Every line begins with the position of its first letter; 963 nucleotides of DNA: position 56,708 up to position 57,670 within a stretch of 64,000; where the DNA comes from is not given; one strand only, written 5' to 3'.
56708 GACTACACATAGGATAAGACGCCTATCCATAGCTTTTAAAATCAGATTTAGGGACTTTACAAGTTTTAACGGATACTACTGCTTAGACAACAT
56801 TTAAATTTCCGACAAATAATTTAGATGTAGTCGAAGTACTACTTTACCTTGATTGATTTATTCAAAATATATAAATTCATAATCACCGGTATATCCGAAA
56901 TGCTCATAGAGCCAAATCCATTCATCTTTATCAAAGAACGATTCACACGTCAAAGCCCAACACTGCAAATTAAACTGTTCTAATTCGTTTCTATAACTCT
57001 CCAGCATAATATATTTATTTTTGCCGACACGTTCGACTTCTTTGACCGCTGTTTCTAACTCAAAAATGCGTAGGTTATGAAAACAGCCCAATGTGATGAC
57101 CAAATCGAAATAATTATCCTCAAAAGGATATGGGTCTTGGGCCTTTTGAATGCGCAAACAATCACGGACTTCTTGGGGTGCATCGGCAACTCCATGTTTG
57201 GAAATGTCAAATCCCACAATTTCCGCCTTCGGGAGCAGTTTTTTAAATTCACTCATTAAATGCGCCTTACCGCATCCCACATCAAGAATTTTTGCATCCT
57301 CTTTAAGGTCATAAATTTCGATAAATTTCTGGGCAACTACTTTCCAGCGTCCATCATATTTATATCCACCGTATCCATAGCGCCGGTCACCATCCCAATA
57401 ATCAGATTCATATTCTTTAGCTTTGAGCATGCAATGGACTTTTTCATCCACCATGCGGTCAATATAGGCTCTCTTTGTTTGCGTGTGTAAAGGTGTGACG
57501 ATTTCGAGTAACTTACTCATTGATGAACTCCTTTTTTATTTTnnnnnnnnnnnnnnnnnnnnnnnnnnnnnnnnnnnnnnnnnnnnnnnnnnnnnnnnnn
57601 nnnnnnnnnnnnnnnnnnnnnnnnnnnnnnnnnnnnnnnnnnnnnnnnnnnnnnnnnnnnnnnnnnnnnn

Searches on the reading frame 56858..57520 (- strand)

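Call 70: search_protein_families(library=pfam, proteins=[window:56858-57520:-], max_evalue=0.00001)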
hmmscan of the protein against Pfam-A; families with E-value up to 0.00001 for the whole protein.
window:56858-57520:- (220 aa): 5 families
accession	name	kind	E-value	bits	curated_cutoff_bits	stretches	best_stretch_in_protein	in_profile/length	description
PF13847.12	Methyltransf_31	-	8.6e-15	55.1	27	1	73-206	2-142/145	Methyltransferase domain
PF13649.12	Methyltransf_25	-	8.8e-14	52.4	27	1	78-167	1-94/97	Methyltransferase domain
PF08241.18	Methyltransf_11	-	2.1e-13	51.1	21.2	1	79-168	1-89/95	Methyltransferase domain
PF08242.18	Methyltransf_12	-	2.5e-10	41.4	30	1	79-164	1-90/98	Methyltransferase domain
PF13489.12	Methyltransf_23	-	1.9e-09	37.9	27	1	72-211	20-160/164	Methyltransferase domain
